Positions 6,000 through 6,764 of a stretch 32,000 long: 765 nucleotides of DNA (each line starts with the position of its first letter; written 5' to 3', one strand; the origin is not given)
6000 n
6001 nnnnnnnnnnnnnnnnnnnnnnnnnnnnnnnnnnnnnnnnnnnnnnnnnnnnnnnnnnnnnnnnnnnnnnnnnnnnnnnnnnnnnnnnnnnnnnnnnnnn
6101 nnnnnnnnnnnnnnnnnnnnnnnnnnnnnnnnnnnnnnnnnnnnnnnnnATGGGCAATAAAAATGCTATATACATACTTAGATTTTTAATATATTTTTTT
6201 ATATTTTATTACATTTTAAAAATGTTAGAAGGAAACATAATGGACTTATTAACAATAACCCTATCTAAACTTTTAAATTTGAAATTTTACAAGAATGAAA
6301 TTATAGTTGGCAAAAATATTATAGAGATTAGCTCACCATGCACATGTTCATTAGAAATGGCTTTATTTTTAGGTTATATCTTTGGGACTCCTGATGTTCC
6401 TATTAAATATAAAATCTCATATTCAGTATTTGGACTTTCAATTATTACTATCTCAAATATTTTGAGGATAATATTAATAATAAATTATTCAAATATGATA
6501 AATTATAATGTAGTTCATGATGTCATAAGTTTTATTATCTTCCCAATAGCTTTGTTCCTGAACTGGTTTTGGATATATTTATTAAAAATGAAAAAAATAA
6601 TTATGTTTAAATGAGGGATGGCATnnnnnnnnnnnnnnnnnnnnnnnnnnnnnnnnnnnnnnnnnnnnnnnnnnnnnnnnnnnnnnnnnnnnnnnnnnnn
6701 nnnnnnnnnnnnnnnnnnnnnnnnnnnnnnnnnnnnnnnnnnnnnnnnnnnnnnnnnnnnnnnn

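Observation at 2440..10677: Seven-gene operon: pilin-like proteins, PKD adhesin, mini-archaeosortase and lectin-fold DUF2341 proteins, with no assembly machinery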

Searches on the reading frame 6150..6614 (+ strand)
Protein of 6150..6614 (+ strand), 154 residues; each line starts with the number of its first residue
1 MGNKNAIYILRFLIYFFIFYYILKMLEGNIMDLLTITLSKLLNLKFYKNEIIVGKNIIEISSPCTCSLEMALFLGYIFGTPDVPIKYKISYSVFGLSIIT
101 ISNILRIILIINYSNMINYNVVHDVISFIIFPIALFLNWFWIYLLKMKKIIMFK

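Call 3: search_protein_families(library=pfam, proteins=[window:6150-6614:+], max_evalue=0.1)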
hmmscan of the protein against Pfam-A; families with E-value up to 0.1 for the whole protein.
window:6150-6614:+ (154 aa): 0 families

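Call 4: search_protein_families(library=ncbifam, proteins=[window:6150-6614:+], max_evalue=0.1)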
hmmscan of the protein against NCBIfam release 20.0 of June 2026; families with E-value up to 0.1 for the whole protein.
window:6150-6614:+ (154 aa): 6 families
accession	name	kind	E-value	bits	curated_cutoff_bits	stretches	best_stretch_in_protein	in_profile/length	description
TIGR04175.1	archaeo_artD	exception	3.1e-70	235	125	1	4-152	1-149/150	archaeosortase D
TIGR04124.1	archaeo_artE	exception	4.8e-13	49.4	95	1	5-143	5-149/153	archaeosortase family protein ArtE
TIGR04178.1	exo_archaeo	signature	3.2e-10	40.1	23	1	58-145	1-95/97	exosortase/archaeosortase family protein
NF046081.1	exosort_XrtX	exception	4.4e-07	29.9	170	1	7-142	14-159/168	exosortase X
NF033505.2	paceosortase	exception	0.00052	20.1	80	1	9-153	12-156/167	pacearchaeosortase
TIGR03110.1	exosort_Gpos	exception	0.0078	16.1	102.75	1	28-142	51-175/187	exosortase family protein XrtG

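Call 10: find_related_loci(query=window:6150-6614:+, collection=genome_contigs, flank=10000)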
Query window:6150-6614:+ (154 aa) in genome_contigs; peptide patterns used: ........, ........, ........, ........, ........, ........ (x = any residue, [..] = any of these).
600 stretches matched a pattern (row limit reached: there are more); 1 encode a relative of the query (tblastn E <= 1e-3); 1 distinct loci.
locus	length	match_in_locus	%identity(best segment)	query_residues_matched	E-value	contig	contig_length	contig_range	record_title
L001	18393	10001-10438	72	1-145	2e-50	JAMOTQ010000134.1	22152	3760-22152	MAG: Methanocaldococcus sp. isolate 4571-419_metabat2_scaf2bin.033 4571-419_scaffold_560_c1, whole genome shotgun sequen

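Call 11: find_homologous_proteins(query=window:6150-6614:+, max_evalue=0.001)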
Query window:6150-6614:+ (154 aa): 11 proteins with E <= 0.001 among 78 candidates.
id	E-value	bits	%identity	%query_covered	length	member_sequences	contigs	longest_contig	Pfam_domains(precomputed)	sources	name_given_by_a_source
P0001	4.5e-89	314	100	100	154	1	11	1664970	-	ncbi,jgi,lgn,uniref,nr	ncbi:TPA: archaeosortase D [Methanocaldococcus jannaschii]|uniref:Probable archaeosortase D n=2 Tax=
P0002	2.4e-78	279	89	100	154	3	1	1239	-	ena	-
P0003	3.1e-77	275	86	100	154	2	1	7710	-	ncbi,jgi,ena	-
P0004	4.1e-74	265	100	84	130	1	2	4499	-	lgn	-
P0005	4.3e-63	230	72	100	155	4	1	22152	-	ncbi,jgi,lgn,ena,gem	-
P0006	8.7e-45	170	57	93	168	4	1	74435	-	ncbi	ncbi:archaeosortase D [Methanocaldococcus sp.]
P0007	3.6e-41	158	57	94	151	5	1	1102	-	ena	-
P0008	1.6e-40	156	53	83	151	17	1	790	-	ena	-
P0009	2.7e-40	156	56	94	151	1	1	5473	-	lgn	-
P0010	6.2e-31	125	49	87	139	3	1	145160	PF09721.16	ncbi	-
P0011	3.3e-29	120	58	67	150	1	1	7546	-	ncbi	-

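Call 12: find_encoding_contigs(protein=P0006, flank=10000, max_places=3)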
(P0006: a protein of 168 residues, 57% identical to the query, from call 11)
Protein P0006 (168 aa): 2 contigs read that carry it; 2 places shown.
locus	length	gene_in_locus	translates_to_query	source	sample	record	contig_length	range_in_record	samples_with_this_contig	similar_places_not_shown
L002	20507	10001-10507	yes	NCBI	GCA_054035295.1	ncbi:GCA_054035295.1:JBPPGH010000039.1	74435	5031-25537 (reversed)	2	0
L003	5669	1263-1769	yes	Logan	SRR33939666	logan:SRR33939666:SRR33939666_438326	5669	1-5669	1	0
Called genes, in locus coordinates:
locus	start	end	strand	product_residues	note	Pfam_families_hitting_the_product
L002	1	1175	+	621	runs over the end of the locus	PF02730:AFOR_N, PF01314:AFOR_C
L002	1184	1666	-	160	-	PF00885:DMRL_synthase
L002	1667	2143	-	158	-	PF09897:DUF2124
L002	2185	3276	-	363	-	-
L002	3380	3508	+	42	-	-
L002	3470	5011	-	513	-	PF04021:Class_IIIsignal (weak)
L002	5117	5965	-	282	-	PF04021:Class_IIIsignal (weak)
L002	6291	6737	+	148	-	-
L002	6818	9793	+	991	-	PF22352:K319L-like_PKD (faint), PF18911:PKD_4, PF00801:PKD, PF18911:PKD_4, PF00801:PKD, PF18911:PKD_4, PF00801:PKD, PF18911:PKD_4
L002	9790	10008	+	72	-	PF04021:Class_IIIsignal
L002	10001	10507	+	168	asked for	-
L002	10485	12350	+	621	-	PF10102:DUF2341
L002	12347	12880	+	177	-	-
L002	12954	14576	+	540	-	PF10102:DUF2341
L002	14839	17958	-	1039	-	PF00133:tRNA-synt_1, PF01921:tRNA-synt_1f (faint), PF09334:tRNA-synt_1g, PF13603:tRNA-synt_1_2 (weak), PF01406:tRNA-synt_1e (weak), PF09334:tRNA-synt_1g, PF08264:Anticodon_1, PF19302:DUF5915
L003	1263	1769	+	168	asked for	-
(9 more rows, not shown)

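Call 13: find_encoding_contigs(protein=P0010, flank=10000, max_places=3)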
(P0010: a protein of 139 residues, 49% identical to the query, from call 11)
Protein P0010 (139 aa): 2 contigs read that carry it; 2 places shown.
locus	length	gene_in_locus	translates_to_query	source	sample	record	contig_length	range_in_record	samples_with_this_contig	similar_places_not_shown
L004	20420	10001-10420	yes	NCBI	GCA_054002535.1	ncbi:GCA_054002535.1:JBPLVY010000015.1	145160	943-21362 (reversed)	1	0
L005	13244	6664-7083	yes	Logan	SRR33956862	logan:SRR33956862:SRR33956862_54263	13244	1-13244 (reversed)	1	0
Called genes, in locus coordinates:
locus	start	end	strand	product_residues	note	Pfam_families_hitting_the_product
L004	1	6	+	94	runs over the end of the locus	PF01096:Zn_ribbon_TFIIS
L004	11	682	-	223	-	PF02593:DUF166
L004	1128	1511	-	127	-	PF02391:MoaE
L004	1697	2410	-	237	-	PF02811:PHP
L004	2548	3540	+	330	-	PF00180:Iso_dh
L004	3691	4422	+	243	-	PF01259:SAICAR_synt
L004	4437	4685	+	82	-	PF02700:PurS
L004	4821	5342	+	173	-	PF02775:TPP_enzyme_C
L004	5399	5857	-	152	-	-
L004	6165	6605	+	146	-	-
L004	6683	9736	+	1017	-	PF18911:PKD_4, PF00801:PKD (weak), PF18911:PKD_4 (weak), PF18911:PKD_4, PF00801:PKD, PF18911:PKD_4, PF00801:PKD, PF18911:PKD_4, +3 more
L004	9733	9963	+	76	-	PF04021:Class_IIIsignal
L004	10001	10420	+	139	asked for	PF09721:Exosortase_EpsH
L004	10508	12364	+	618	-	PF10102:DUF2341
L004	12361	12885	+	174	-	-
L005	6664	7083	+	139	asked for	PF09721:Exosortase_EpsH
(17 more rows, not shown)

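Call 14: find_encoding_contigs(protein=P0011, flank=10000, max_places=3)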
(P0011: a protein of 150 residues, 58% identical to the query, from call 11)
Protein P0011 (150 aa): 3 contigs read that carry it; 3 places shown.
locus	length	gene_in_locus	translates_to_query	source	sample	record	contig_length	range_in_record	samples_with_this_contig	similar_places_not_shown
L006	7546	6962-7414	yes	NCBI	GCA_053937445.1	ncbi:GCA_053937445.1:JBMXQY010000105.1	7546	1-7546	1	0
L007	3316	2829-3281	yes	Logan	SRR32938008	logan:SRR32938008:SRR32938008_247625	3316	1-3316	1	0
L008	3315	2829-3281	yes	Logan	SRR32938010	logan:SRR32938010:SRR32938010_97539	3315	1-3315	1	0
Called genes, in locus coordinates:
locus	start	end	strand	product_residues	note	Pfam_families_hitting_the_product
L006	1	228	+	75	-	?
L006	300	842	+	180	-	-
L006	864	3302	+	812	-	PF10102:DUF2341 (faint)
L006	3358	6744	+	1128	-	PF10102:DUF2341 (weak), PF07705:CARDB, PF00801:PKD, PF18911:PKD_4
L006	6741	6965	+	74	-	PF04021:Class_IIIsignal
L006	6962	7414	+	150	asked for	-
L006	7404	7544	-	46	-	?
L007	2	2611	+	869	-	?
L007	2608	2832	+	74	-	PF04021:Class_IIIsignal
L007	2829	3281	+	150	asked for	-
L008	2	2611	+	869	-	?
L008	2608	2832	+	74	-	PF04021:Class_IIIsignal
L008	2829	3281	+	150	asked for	-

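Call 29: find_homologous_proteins(query=A1, max_evalue=0.001)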
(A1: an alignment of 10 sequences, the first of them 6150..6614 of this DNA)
Query A1 (10 sequences) (154 aa, profile of the alignment): 31 proteins with E <= 0.001 among 6866 candidates.
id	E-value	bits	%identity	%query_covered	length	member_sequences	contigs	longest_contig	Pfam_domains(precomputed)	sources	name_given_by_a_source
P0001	3.4e-69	249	100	100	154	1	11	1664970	-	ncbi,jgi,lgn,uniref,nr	ncbi:TPA: archaeosortase D [Methanocaldococcus jannaschii]|uniref:Probable archaeosortase D n=2 Tax=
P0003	8.4e-68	245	86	100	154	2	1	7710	-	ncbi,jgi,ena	-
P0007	3.9e-67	243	57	94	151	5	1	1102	-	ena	-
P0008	5.2e-67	242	53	83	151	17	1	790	-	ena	-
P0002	6.9e-67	242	89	100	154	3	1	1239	-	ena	-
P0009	3.7e-66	240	56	94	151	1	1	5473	-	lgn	-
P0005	1.8e-65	237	72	100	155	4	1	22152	-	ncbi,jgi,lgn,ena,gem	-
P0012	2.9e-64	233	54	83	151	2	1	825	-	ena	-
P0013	3.3e-60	220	55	94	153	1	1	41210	-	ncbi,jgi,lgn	jgi:archaeosortase D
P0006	3.4e-60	220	57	93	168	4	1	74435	-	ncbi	ncbi:archaeosortase D [Methanocaldococcus sp.]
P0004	2.3e-58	214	100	84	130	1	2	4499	-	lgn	-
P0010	2.1e-56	208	49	87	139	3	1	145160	PF09721.16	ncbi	-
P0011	1.7e-55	205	58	67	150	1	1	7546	-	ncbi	-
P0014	2.9e-54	201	66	94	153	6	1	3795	-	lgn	-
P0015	3.1e-51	191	49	92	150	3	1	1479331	PF09721.16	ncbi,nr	ncbi:putative archaeosortase D [Methanocaldococcus lauensis]|nr:putative archaeosortase D [Methanoca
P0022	8.5e-49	183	48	92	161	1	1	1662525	PF09721.16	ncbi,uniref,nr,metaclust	ncbi:archaeosortase D [Methanothermococcus okinawensis]|uniref:Exosortase EpsH-related protein n=1 T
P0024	1.7e-47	179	45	94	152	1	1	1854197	PF09721.16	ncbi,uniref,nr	ncbi:archaeosortase D [Methanotorris igneus]|uniref:Exosortase EpsH-related protein n=1 Tax=Methanot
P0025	1.7e-45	173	45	92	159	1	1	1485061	-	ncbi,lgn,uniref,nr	ncbi:archaeosortase D [Methanocaldococcus fervens]|uniref:Exosortase EpsH-related protein n=1 Tax=Me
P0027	9.5e-44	167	49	98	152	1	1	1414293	-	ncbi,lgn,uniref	ncbi:archaeosortase D [Methanocaldococcus indicus]|uniref:archaeosortase D n=1 Tax=Methanocaldococcu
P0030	3.7e-41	158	50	85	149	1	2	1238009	-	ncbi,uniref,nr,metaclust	ncbi:hypothetical protein J422_01900 [Methanocaldococcus villosus KIN24-T80]|uniref:Exosortase EpsH-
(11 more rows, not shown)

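Call 30: find_encoding_contigs(protein=P0022, flank=10000, max_places=1)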
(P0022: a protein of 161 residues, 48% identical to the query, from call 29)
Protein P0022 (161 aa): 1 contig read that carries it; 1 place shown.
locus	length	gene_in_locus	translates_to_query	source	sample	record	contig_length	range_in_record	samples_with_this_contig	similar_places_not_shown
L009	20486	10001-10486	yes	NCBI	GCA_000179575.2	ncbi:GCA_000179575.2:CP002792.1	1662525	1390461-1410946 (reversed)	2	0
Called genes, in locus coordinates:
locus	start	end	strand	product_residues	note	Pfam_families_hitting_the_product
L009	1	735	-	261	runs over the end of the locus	PF00142:Fer4_NifH, PF01656:CbiA, PF02374:ArsA_ATPase (weak), PF06564:CBP_BcsQ, PF09140:MipZ (faint), PF10609:ParA, PF13614:AAA_31, PF13500:AAA_26 (weak)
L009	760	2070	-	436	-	PF05889:SepSecS, PF01212:Beta_elim_lyase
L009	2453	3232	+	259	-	PF00142:Fer4_NifH (faint), PF01656:CbiA, PF02374:ArsA_ATPase, PF10609:ParA (weak), PF13614:AAA_31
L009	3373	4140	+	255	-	PF27246:MJ1433_N, PF27232:MJ1433_C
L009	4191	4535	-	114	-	PF02635:DsrE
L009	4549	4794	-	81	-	PF01206:TusA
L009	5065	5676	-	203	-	-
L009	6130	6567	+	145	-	-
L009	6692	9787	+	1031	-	PF22352:K319L-like_PKD (faint), PF00801:PKD, PF18911:PKD_4, PF00801:PKD, PF18911:PKD_4, PF00801:PKD, PF18911:PKD_4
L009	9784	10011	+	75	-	-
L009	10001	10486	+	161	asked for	PF09721:Exosortase_EpsH (weak)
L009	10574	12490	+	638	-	PF10102:DUF2341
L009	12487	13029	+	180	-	-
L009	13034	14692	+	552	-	PF10102:DUF2341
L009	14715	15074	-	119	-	PF02579:Nitro_FeMo-Co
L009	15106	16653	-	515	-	PF00682:HMGL-like, PF22617:HCS_D2, PF08502:LeuA_dimer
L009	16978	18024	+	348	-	PF01699:Na_Ca_ex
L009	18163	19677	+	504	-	PF00111:Fer2 (weak), PF13085:Fer2_3, PF13510:Fer2_4, PF12838:Fer4_7 (weak), PF13183:Fer4_8, PF13187:Fer4_9 (weak), PF13534:Fer4_17, PF02754:CCG, +2 more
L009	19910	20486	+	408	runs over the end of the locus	PF00368:HMG-CoA_red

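Call 31: find_encoding_contigs(protein=P0024, flank=10000, max_places=1)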
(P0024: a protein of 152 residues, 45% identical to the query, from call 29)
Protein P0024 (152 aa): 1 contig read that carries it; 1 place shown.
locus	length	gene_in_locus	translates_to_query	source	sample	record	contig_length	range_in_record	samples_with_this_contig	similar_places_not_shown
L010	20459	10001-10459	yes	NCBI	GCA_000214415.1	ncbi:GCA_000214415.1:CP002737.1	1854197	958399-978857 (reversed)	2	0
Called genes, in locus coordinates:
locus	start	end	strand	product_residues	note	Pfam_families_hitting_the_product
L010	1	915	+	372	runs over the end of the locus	PF02005:TRM, PF02475:TRM5-TYW2_MTfase (weak)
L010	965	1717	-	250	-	PF01966:HD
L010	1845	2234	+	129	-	PF04071:zf-like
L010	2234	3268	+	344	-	PF01478:Peptidase_A24, PF06819:Arc_PepC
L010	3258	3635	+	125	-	PF04021:Class_IIIsignal (faint)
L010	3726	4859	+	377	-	PF04415:DUF515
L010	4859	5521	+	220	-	-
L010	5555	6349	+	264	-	-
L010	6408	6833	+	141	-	PF04021:Class_IIIsignal (weak)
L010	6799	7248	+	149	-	-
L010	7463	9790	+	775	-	PF05048:NosD (weak), PF13229:Beta_helix, PF07705:CARDB, PF00801:PKD, PF18911:PKD_4, PF00801:PKD, PF18911:PKD_4, PF22352:K319L-like_PKD (faint)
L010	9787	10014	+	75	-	PF04021:Class_IIIsignal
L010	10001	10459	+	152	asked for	PF09721:Exosortase_EpsH (weak)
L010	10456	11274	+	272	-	-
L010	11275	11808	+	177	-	-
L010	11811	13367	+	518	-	PF10102:DUF2341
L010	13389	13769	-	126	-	PF04038:DHNA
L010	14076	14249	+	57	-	-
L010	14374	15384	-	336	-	PF01368:DHH, PF02272:DHHA1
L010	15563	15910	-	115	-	-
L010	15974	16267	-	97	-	PF09341:Pcc1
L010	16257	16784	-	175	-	-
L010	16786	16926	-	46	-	-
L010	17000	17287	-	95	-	PF01780:Ribosomal_L37ae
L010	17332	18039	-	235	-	PF01172:SBDS_N, PF09377:SBDS_domain_II, PF20268:SBDS_C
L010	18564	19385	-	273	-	PF10584:Proteasome_A_N, PF00227:Proteasome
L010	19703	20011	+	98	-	-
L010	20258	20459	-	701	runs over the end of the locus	PF02629:CoA_binding, PF13380:CoA_binding_2, PF13607:Succ_CoA_lig, PF19045:Ligase_CoA_2, PF13549:ATP-grasp_5, PF08442:ATP-grasp_2 (weak)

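Call 32: find_encoding_contigs(protein=P0030, flank=10000, max_places=1)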
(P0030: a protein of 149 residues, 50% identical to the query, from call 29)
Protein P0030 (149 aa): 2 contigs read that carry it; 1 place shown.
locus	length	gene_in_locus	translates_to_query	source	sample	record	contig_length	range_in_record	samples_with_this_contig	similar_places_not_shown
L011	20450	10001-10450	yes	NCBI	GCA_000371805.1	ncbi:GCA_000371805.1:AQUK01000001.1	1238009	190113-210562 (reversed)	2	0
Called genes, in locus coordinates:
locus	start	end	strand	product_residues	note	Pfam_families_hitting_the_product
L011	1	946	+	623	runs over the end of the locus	PF02934:GatB_N, PF02938:GAD, PF02637:GatB_Yqey, PF09424:YqeY (weak)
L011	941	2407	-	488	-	-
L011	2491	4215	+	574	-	PF10102:DUF2341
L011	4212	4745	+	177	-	-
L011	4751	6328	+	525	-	PF10102:DUF2341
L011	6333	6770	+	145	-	-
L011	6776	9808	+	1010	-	PF21027:Sde0182_C (faint), PF22352:K319L-like_PKD (faint), PF18911:PKD_4, PF00801:PKD, PF18911:PKD_4, PF00801:PKD, PF18911:PKD_4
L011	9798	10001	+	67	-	PF04021:Class_IIIsignal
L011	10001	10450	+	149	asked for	-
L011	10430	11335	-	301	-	PF01717:Meth_synt_2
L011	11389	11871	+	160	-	PF10130:PIN_2 (weak), PF11848:DUF3368 (weak), PF17146:PIN_6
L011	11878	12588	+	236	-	PF27658:UCP005278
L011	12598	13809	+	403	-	PF01136:Peptidase_U32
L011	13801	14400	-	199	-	PF01965:DJ-1_PfpI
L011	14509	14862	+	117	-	PF01248:Ribosomal_L7Ae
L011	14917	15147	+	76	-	PF01200:Ribosomal_S28e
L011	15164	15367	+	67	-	PF01246:Ribosomal_L24e, PF06467:zf-FCS (weak)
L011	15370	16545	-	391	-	PF00764:Arginosuc_synth, PF06508:QueC (faint), PF24167:DUF7411 (weak), PF20979:Arginosuc_syn_C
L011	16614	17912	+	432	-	PF01425:Amidase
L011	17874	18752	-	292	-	PF03747:ADP_ribosyl_GH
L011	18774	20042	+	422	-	PF01943:Polysacc_synt, PF01554:MatE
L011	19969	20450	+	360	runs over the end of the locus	PF02350:Epimerase_2, PF07388:A-2_8-polyST (faint)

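Call 44: search_protein_families(library=pfam, proteins=[L010:2234-3268:+, L010:3258-3635:+, L010:3726-4859:+, L010:4859-5521:+, L010:5555-6349:+, L010:6408-6833:+, L010:6799-7248:+, L010:7463-9790:+, L010:10456-11274:+, L010:11811-13367:+], max_evalue=0.01)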
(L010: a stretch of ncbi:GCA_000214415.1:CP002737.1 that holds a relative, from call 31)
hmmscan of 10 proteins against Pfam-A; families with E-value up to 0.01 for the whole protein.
L010:2234-3268:+ (344 aa): 3 families
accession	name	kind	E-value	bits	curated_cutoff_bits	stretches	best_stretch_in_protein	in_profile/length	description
PF06819.16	Arc_PepC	-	6.2e-30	104.1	23.4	1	206-313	2-110/110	Archaeal Peptidase A24 C-terminal Domain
PF01478.23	Peptidase_A24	-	3.2e-11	44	26.5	1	10-105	2-98/104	Type IV leader peptidase family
PF06847.16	Arc_PepC_II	-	0.0005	21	29.9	1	271-333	27-90/93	Archaeal Peptidase A24 C-terminus Type II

L010:3258-3635:+ (125 aa): 1 family
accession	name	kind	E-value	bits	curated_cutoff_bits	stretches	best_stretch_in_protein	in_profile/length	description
PF04021.17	Class_IIIsignal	-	2.2e-05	24.7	23.7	1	8-26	3-21/27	Class III signal peptide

L010:3726-4859:+ (377 aa): 1 family
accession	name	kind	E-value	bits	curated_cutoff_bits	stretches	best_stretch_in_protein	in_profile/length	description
PF04415.17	DUF515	-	1.3e-115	386.9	29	2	6-295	3-333/449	Protein of unknown function (DUF515)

L010:4859-5521:+ (220 aa): 0 families

L010:5555-6349:+ (264 aa): 0 families

L010:6408-6833:+ (141 aa): 1 family
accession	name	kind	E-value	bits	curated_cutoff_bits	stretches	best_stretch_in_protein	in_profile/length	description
PF04021.17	Class_IIIsignal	-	9.8e-07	29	23.7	1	4-27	2-25/27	Class III signal peptide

L010:6799-7248:+ (149 aa): 0 families

L010:7463-9790:+ (775 aa): 6 families
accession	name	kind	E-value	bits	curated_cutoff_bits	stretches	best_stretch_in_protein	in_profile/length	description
PF18911.6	PKD_4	-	1.4e-28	99.2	27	2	661-736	3-79/85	PKD domain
PF00801.26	PKD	-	4.5e-28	97.5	23.5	2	670-738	12-78/80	PKD domain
PF07705.17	CARDB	-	3e-16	59.9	22.7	1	479-561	16-99/101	CARDB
PF13229.12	Beta_helix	-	2.3e-12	47.3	25.9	2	154-309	2-155/158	Right handed beta helix region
PF05048.19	NosD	-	4.3e-07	30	23.6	2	70-209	8-140/212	Periplasmic copper-binding protein (NosD)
PF22352.2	K319L-like_PKD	-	1.8e-06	28.3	27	1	673-735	12-78/84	K319L-like, PKD domain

L010:10456-11274:+ (272 aa): 1 family
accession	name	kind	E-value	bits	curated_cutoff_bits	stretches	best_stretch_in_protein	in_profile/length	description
PF15052.11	TMEM169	-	0.0095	16.6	27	0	15-58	21-64/131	TMEM169 protein family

L010:11811-13367:+ (518 aa): 1 family
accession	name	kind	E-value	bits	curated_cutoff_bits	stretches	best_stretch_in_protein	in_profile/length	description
PF10102.14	DUF2341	-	2.5e-23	82.8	23.4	1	225-308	1-83/84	Domain of unknown function (DUF2341)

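Call 63: search_solved_structures(query=A1, max_evalue=10)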
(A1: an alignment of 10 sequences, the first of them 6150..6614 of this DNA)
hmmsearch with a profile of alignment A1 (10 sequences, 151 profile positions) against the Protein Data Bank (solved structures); distinct sequences matched with E-value up to 10: 0.
